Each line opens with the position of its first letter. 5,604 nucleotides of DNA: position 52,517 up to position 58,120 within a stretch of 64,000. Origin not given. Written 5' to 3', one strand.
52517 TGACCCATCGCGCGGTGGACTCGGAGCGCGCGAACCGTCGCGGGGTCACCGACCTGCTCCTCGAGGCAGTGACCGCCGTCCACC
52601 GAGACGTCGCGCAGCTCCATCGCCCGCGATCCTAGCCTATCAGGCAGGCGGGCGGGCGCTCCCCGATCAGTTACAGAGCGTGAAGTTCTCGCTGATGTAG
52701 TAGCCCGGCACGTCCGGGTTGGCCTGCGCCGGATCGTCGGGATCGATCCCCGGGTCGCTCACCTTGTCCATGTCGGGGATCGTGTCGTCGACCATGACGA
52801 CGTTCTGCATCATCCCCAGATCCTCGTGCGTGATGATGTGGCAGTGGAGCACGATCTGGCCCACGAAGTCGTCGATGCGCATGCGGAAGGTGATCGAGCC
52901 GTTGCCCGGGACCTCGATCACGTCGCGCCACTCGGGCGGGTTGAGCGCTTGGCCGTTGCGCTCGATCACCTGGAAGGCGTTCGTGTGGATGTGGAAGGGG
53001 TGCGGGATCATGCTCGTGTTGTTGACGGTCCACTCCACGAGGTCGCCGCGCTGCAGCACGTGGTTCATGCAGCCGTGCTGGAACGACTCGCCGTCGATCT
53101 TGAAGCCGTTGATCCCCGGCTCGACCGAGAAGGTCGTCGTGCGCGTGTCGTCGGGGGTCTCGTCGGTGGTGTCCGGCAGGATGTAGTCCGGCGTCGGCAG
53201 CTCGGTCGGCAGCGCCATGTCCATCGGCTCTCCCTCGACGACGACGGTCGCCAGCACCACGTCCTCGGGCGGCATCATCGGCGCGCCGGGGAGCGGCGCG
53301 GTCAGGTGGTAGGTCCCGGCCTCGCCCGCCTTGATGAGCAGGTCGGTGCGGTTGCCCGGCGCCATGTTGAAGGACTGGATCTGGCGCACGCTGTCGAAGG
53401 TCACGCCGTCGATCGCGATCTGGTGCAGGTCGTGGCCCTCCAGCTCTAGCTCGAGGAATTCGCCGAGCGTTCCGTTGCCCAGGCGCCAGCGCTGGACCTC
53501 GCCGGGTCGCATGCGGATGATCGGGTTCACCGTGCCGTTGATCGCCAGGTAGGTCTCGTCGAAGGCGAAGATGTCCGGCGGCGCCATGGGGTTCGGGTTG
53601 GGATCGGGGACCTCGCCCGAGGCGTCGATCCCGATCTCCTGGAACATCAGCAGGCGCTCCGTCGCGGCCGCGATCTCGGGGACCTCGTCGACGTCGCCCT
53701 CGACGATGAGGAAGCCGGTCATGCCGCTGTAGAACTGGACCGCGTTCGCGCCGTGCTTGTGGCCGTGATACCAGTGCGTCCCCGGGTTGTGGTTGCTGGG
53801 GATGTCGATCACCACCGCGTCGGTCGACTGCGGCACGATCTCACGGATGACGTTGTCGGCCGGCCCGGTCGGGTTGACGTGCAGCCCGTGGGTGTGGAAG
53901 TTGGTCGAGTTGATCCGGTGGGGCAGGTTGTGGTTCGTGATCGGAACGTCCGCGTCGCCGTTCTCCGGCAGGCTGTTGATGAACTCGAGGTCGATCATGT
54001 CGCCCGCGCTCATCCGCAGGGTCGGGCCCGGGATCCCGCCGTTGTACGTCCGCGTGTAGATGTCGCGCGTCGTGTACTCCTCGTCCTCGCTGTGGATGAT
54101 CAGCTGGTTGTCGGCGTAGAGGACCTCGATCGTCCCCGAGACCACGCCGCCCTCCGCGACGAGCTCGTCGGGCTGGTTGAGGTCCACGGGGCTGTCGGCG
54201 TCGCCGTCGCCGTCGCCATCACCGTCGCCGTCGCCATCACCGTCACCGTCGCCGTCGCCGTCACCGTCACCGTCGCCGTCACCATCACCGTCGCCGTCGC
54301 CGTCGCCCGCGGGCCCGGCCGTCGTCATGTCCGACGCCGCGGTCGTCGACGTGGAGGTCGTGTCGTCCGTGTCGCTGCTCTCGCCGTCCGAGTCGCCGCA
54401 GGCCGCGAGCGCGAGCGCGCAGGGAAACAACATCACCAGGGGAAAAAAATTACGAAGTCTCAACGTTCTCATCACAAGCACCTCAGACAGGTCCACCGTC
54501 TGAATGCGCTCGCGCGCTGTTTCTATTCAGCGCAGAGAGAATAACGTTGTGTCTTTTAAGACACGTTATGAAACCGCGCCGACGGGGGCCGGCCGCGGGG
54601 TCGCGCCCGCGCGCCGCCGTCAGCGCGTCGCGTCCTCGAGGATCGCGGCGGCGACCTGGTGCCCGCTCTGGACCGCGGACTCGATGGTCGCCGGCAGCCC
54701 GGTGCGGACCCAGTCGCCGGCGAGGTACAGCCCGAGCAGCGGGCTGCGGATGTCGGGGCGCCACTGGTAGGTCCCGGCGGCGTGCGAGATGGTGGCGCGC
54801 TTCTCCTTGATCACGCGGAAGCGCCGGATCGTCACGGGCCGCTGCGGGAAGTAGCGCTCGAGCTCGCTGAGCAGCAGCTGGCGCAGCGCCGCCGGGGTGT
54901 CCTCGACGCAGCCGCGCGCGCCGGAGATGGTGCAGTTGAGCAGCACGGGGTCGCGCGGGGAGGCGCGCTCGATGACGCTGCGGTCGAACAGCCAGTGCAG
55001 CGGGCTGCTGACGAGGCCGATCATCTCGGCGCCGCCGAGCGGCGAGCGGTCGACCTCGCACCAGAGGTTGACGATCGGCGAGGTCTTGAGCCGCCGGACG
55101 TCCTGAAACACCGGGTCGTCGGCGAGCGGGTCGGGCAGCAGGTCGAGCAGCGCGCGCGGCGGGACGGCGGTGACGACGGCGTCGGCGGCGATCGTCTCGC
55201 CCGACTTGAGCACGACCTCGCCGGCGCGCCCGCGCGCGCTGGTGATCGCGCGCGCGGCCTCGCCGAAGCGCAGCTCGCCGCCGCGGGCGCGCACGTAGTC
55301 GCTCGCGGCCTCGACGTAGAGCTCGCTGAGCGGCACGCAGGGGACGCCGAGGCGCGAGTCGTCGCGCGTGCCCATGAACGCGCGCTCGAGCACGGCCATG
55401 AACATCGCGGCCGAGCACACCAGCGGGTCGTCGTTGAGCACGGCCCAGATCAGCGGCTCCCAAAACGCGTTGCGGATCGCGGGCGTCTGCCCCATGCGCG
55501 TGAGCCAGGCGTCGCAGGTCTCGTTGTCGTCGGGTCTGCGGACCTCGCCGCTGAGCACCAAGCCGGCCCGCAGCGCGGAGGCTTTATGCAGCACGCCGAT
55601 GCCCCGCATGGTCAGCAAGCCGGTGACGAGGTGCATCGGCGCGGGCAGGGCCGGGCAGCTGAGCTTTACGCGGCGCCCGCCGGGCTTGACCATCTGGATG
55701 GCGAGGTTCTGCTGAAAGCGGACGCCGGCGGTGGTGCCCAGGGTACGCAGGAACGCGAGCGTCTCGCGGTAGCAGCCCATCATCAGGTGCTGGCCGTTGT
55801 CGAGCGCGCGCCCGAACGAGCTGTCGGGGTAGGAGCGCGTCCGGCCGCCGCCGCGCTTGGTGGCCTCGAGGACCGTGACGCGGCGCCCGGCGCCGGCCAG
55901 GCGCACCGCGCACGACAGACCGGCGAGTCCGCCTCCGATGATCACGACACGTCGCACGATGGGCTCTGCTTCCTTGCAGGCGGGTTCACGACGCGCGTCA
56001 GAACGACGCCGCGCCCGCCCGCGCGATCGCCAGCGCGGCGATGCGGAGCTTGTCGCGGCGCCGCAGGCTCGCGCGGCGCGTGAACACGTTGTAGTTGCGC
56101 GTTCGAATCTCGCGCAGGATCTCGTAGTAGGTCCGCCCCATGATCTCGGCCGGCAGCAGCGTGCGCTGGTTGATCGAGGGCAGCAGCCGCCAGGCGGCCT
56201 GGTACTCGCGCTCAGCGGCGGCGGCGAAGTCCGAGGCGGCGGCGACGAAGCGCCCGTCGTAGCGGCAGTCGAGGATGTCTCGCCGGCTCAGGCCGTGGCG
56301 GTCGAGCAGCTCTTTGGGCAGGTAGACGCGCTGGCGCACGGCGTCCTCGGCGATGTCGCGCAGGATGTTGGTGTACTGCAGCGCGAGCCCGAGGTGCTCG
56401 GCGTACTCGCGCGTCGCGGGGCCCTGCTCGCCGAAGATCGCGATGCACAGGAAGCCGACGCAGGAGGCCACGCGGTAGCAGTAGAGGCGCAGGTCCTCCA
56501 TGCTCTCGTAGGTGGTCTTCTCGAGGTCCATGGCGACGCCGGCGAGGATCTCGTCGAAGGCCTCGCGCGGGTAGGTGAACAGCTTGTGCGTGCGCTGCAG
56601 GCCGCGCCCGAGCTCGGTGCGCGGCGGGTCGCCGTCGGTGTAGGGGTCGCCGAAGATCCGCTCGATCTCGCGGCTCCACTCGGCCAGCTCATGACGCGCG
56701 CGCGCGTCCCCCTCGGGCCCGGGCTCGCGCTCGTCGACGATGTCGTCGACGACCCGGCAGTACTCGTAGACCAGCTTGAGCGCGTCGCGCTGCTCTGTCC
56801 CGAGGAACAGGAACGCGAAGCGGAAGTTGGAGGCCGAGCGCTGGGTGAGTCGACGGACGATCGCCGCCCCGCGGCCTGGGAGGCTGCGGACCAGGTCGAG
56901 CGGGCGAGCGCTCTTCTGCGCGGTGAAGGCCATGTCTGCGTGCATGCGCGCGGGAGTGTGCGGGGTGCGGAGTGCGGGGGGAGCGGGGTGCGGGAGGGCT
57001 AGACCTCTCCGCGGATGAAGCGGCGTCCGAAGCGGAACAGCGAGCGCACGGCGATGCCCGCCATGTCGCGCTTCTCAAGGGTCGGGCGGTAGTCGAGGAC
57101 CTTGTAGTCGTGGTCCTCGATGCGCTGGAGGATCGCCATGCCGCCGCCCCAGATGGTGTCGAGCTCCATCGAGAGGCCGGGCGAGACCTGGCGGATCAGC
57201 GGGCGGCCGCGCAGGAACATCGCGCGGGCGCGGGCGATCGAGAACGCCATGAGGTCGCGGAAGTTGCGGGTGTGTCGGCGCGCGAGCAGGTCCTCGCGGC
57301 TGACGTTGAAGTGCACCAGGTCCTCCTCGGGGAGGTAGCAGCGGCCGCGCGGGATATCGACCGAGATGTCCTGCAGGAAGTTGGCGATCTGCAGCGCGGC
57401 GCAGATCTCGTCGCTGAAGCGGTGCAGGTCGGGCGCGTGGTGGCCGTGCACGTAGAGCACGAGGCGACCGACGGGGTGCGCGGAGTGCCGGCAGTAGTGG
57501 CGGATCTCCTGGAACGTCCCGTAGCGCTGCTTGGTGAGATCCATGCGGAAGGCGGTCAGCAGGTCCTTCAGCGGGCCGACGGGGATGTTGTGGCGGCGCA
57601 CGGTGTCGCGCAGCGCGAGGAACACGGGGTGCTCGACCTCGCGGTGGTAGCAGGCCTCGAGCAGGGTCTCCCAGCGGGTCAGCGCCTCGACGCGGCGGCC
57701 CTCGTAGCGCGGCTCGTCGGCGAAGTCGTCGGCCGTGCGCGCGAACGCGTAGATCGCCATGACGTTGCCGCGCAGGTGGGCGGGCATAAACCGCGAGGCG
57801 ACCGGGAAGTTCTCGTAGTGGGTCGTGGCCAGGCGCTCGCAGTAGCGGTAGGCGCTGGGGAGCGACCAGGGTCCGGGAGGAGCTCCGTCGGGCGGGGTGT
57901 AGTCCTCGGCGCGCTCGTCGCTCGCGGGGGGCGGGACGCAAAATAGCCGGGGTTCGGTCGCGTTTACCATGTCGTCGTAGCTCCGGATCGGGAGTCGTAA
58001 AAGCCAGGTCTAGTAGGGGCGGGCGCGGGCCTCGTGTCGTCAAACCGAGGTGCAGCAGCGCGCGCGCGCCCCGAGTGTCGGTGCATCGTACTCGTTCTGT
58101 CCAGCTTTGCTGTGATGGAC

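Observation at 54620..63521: Contiguous mevalonate-to-squalene super-operon: fni-mvk-mvaD-pmk/hmgr followed by hpnC-hpnD-hpnE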

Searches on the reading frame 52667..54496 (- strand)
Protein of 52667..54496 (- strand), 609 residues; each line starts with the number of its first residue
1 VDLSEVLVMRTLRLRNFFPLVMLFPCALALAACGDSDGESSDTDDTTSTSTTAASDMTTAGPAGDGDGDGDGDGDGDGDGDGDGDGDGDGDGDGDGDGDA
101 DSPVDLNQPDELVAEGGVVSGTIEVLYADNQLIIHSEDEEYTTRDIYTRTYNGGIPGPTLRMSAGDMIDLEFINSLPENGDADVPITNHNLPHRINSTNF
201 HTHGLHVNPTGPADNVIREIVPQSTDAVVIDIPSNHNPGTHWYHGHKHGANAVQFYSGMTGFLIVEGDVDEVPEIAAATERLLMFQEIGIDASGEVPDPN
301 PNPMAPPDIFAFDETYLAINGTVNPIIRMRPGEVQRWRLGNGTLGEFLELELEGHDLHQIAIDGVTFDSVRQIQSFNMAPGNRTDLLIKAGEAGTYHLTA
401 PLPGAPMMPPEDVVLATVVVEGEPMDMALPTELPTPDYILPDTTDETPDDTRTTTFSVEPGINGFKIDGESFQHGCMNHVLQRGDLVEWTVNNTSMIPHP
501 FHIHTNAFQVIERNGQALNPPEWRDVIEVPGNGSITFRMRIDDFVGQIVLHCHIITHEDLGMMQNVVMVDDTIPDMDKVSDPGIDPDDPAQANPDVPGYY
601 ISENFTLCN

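Call 3: search_protein_families(library=ncbifam, proteins=[window:52667-54496:-])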
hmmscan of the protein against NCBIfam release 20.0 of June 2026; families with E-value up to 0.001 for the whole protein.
window:52667-54496:- (609 aa): 7 families
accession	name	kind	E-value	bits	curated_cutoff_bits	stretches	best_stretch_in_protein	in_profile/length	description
NF008205.1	PRK10965.1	equivalog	3.4e-32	112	525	2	131-460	49-358/529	multicopper oxidase CueO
TIGR01480.1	copper_res_A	subfamily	1.4e-20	73.3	478.95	2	466-567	495-591/593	copper resistance system multicopper oxidase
NF045554.1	AmiPhnlOxPhsA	equivalog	1.2e-17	63.8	950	1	522-569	524-571/581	O-aminophenol oxidase PhsA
NF008135.0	PRK10883.1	equivalog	1e-16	60.5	581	1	151-535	70-433/471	cell division protein FtsP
TIGR03389.1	laccase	equivalog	1.3e-10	40.7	558.9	1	475-585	413-535/539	laccase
TIGR03390.1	ascorbOXfungal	equivalog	4.9e-10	38.5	445.35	1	323-391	196-264/538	L-ascorbate oxidase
TIGR03388.1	ascorbase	equivalog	3.2e-09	36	614.8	0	150-269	24-123/542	L-ascorbate oxidase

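Call 4: search_protein_families(library=pfam, proteins=[window:52667-54496:-])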
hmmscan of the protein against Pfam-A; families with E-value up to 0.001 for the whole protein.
window:52667-54496:- (609 aa): 4 families
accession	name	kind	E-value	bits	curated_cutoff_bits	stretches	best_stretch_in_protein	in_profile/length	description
PF07731.20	Cu-oxidase_2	-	5.7e-25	88.1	20.4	1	456-568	15-133/137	Multicopper oxidase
PF07732.21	Cu-oxidase_3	-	8.5e-13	48.9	21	2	195-267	46-116/119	Multicopper oxidase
PF00394.28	Cu-oxidase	-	2.5e-10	41.1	21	1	321-401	54-134/157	Multicopper oxidase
PF22807.2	TrAA12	-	4.9e-10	38.8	30.9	1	62-104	391-433/463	TrAA12-like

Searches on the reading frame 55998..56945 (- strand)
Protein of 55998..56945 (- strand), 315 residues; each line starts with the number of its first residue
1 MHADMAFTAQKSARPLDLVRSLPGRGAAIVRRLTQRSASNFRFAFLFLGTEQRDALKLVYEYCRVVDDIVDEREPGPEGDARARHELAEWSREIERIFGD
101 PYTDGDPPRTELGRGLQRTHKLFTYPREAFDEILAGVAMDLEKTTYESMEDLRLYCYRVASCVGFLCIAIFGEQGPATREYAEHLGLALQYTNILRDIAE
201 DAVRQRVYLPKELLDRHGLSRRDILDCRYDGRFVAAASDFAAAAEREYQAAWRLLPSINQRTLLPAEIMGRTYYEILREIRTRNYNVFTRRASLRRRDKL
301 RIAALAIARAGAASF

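Call 3: search_protein_families(library=ncbifam, proteins=[window:55998-56945:-])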
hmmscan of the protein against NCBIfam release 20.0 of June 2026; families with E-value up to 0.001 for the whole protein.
window:55998-56945:- (315 aa): 6 families
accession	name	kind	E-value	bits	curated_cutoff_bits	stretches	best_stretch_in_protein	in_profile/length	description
TIGR03465.1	HpnD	equivalog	9.2e-78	260.9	278.6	1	34-304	2-262/267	presqualene diphosphate synthase HpnD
TIGR03464.1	HpnC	equivalog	3e-43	148.3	250.45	1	35-307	3-266/267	squalene synthase HpnC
NF045686.1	PhytoSynCyanob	equivalog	5.6e-43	147.2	550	1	29-310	23-307/310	15-cis-phytoene synthase CrtB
NF042419.1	Phyto_syn_CrtB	equivalog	1.6e-31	110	480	1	44-306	22-282/306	15-cis-phytoene synthase CrtB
NF045921.1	PhytnSynCrtBRhod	equivalog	3.6e-31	108.8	500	1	34-313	14-282/307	15-cis-phytoene synthase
TIGR01559.1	squal_synth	equivalog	3.9e-11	42.7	286.75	1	138-264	119-253/337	squalene synthase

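Call 4: search_protein_families(library=pfam, proteins=[window:55998-56945:-])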
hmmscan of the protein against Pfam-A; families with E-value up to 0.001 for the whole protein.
window:55998-56945:- (315 aa): 1 family
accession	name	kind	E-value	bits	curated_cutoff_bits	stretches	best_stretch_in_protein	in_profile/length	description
PF00494.24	SQS_PSY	-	3.5e-70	237.2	26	1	35-297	2-262/263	Squalene/phytoene synthase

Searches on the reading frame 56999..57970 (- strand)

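Call 3: search_protein_families(library=ncbifam, proteins=[window:56999-57970:-])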
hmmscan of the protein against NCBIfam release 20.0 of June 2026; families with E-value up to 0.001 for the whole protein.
window:56999-57970:- (323 aa): 5 families
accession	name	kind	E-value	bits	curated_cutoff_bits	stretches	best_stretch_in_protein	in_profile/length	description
TIGR03464.1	HpnC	equivalog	5.8e-94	314.5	250.45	1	48-311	2-266/267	squalene synthase HpnC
TIGR03465.1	HpnD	equivalog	1.5e-57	194.7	278.6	1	51-312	5-266/267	presqualene diphosphate synthase HpnD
NF045686.1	PhytoSynCyanob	equivalog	2.9e-43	148.1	550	1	36-300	16-293/310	15-cis-phytoene synthase CrtB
NF045921.1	PhytnSynCrtBRhod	equivalog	5.8e-22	78.5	500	1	43-261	9-226/307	15-cis-phytoene synthase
NF042419.1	Phyto_syn_CrtB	equivalog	3.8e-19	69.3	480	1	53-248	16-220/306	15-cis-phytoene synthase CrtB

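Call 4: search_protein_families(library=pfam, proteins=[window:56999-57970:-])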
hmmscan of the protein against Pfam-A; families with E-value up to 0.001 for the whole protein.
window:56999-57970:- (323 aa): 1 family
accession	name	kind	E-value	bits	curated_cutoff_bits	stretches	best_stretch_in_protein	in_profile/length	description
PF00494.24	SQS_PSY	-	1.7e-70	238.2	26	1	50-301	3-262/263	Squalene/phytoene synthase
